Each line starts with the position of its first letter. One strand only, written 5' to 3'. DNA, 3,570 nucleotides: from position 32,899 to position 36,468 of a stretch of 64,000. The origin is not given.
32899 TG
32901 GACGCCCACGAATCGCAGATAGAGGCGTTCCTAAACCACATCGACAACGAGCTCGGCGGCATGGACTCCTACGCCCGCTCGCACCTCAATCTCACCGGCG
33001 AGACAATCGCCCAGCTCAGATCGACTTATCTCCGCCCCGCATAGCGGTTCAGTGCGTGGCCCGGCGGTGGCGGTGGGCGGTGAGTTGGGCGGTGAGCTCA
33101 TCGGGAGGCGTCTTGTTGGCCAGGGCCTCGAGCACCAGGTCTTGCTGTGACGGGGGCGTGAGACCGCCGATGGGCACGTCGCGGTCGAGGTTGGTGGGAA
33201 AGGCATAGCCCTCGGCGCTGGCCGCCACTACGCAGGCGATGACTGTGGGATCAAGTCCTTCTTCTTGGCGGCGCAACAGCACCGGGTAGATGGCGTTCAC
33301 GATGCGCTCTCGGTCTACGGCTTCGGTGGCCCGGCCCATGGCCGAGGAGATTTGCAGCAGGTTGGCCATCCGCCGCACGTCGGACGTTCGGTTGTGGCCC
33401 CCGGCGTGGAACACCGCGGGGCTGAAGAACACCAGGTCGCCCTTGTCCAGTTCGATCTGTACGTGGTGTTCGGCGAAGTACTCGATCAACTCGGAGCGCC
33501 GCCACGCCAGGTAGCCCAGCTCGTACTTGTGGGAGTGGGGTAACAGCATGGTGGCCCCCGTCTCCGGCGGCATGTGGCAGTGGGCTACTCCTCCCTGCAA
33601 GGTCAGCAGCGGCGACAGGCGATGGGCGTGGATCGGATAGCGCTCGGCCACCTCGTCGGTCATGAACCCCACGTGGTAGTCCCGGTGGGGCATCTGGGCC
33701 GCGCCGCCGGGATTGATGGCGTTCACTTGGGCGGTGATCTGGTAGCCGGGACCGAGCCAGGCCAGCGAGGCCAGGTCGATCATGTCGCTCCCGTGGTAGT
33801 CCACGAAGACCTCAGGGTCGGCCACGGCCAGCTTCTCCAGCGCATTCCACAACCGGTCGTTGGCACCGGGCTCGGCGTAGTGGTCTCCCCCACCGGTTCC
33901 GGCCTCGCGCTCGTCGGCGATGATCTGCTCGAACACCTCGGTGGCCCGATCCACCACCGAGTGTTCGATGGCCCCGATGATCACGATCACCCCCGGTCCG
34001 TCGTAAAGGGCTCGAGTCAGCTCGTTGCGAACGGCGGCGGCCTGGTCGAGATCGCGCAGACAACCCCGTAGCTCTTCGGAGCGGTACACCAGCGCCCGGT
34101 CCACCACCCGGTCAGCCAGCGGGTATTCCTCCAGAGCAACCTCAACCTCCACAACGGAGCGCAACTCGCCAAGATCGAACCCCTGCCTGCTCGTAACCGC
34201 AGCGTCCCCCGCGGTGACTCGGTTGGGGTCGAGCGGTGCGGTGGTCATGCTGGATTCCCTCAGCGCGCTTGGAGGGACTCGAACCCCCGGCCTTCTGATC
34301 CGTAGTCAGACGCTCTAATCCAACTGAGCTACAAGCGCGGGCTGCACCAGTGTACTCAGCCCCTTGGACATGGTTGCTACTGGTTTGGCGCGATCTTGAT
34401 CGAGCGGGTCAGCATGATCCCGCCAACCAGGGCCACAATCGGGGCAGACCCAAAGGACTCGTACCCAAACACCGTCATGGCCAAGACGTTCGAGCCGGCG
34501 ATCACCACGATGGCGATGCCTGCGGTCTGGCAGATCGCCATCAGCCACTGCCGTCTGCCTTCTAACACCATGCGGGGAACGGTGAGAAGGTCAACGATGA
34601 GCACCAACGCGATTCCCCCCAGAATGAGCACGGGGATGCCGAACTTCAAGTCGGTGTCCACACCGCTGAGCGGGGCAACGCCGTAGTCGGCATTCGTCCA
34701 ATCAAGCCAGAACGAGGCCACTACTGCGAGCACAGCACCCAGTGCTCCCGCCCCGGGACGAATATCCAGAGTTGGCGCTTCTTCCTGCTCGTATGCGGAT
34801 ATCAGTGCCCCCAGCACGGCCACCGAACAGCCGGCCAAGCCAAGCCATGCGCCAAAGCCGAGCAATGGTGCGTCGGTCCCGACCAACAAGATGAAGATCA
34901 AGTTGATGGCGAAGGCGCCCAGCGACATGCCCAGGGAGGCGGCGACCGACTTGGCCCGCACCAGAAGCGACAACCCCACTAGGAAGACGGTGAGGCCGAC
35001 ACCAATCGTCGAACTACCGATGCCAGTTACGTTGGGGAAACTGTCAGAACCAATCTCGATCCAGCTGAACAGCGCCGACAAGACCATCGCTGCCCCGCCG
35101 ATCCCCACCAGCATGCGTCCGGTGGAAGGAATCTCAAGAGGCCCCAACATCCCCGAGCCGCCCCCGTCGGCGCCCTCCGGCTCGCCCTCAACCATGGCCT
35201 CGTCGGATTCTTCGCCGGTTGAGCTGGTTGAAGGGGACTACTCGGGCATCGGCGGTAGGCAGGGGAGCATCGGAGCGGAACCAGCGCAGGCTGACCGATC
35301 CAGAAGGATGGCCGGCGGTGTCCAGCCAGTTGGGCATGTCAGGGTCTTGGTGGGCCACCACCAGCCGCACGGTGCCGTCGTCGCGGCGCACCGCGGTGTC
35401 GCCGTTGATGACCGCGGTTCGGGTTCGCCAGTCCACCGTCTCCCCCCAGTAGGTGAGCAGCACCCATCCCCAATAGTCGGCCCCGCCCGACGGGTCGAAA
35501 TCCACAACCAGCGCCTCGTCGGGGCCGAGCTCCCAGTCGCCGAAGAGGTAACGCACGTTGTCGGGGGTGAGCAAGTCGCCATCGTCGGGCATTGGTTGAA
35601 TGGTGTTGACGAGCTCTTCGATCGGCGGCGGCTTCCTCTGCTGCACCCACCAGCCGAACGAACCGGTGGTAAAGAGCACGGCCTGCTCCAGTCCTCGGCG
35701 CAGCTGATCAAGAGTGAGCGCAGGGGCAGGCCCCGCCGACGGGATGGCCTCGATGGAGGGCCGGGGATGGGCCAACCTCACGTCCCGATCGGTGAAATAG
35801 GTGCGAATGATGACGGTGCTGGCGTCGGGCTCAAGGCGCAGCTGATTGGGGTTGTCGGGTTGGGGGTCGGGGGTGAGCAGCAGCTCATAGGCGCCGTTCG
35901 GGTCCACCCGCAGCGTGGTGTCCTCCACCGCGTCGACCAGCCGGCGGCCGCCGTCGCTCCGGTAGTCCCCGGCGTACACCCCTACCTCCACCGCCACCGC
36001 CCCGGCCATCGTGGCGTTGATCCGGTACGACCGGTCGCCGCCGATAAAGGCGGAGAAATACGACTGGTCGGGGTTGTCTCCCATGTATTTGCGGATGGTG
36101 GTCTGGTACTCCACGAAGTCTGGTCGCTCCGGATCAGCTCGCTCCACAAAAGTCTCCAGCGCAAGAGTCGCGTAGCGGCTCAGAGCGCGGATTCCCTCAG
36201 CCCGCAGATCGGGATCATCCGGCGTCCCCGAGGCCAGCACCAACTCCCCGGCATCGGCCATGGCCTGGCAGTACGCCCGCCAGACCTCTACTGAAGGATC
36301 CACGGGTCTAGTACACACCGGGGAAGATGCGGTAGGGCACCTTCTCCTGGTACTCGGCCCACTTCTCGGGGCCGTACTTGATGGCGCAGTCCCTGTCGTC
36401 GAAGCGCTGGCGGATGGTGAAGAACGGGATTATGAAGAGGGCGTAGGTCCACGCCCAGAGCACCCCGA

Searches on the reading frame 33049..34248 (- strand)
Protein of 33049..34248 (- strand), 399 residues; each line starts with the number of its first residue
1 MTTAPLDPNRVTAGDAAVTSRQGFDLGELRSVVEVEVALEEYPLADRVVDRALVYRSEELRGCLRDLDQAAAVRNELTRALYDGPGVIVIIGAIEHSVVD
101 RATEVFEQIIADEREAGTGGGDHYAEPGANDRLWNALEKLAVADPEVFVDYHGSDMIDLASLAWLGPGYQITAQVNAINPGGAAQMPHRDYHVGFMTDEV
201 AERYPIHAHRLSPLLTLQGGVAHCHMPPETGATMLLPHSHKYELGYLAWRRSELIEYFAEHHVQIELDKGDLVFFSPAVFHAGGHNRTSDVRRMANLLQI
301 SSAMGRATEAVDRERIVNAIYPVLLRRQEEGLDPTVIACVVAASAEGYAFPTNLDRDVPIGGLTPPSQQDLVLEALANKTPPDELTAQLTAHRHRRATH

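Call 67: search_protein_families(library=pfam, proteins=[window:33049-34248:-], max_evalue=0.001)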
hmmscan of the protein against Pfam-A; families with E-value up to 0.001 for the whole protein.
window:33049-34248:- (399 aa): 1 family
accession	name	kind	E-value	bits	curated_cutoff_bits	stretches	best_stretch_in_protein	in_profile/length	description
PF05721.19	PhyH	-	1e-30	108.1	22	1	82-294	1-213/213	Phytanoyl-CoA dioxygenase (PhyH)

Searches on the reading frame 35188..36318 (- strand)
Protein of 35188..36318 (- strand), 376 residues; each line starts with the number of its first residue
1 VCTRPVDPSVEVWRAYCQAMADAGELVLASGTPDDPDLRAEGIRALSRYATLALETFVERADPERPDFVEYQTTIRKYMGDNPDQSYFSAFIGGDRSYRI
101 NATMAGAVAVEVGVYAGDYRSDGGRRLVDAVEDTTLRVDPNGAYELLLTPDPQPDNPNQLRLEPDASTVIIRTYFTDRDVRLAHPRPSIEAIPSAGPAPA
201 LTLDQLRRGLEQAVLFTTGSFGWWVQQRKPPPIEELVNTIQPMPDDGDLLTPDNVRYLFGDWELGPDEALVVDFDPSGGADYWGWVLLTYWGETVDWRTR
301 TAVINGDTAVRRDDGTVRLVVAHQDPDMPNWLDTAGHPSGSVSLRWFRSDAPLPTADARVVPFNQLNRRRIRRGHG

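Call 67: search_protein_families(library=pfam, proteins=[window:35188-36318:-], max_evalue=0.001)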
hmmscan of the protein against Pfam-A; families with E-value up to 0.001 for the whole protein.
window:35188-36318:- (376 aa): 1 family
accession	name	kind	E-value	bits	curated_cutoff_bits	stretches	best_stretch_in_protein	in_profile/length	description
PF06742.16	DUF1214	-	0.0001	23.2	25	0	296-348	51-109/112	Protein of unknown function (DUF1214)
